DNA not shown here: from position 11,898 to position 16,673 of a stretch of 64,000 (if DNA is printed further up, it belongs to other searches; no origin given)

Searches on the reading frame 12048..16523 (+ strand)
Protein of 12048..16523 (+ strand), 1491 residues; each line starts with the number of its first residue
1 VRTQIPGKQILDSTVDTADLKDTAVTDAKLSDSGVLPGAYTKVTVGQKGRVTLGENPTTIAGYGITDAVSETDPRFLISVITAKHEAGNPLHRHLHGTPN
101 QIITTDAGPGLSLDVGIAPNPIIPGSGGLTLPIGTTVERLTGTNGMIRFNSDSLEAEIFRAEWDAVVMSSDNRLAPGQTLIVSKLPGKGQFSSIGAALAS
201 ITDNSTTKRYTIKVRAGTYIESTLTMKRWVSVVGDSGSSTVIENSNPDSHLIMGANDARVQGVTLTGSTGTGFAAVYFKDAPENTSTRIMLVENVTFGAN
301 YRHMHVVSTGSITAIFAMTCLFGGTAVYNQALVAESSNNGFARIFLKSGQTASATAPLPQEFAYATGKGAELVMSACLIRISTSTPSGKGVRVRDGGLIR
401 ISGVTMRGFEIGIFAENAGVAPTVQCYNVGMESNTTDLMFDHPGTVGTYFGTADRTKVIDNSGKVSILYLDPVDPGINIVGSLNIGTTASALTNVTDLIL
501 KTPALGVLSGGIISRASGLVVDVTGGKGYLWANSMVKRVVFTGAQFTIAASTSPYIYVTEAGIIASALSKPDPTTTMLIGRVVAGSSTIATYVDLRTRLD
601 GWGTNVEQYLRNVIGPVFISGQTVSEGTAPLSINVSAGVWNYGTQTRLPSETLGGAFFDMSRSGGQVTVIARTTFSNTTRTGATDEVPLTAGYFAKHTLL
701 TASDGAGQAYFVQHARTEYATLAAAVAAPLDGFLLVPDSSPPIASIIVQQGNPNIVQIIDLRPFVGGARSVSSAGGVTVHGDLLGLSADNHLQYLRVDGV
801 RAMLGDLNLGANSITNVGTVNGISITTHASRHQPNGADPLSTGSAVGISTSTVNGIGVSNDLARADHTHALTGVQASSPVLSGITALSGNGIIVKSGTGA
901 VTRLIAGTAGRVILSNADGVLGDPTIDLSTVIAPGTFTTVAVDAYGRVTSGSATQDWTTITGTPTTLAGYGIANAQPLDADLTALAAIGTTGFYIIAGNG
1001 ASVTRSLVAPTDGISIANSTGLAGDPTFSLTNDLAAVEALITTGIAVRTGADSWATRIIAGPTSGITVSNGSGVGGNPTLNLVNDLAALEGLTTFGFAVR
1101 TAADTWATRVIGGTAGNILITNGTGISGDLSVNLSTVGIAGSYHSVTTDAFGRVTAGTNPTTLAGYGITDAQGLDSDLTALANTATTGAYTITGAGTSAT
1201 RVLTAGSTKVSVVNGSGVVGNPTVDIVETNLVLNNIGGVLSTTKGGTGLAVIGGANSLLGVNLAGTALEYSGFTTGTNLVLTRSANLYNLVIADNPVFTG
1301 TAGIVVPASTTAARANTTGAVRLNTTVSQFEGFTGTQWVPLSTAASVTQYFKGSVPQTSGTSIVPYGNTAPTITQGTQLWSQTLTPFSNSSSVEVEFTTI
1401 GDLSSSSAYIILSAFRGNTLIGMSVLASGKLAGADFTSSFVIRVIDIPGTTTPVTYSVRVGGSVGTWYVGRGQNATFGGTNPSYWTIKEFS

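Call 13: search_protein_families(library=phrogs, proteins=[window:12048-16523:+])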
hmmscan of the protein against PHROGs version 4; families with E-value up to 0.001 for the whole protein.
window:12048-16523:+ (1491 aa): 9 families
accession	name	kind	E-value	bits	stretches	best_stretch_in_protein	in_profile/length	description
phrog_697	-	head and packaging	1.1e-53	183.2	6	1139-1241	137-248/2079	structural protein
phrog_5181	-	unknown function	2.3e-22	80.1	2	1034-1186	133-255/763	-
phrog_24573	-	unknown function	2.1e-16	60.2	2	21-73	383-434/780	-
phrog_16867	-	unknown function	2.2e-16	60.6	2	29-73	177-221/631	-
phrog_33377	-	unknown function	6.7e-10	39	1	912-980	87-162/456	-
phrog_25721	-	unknown function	9.9e-10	39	1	1289-1347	26-86/340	-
phrog_2803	-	unknown function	1.8e-07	31.7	1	1298-1380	37-118/311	-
phrog_7389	-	tail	9.9e-06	25.4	1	931-978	381-436/732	tail fiber protein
phrog_1959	-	unknown function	5.1e-05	24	1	1308-1368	58-118/298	-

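Call 14: search_protein_families(library=pfam, proteins=[window:12048-16523:+])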
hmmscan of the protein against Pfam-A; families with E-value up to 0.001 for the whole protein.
window:12048-16523:+ (1491 aa): 0 families
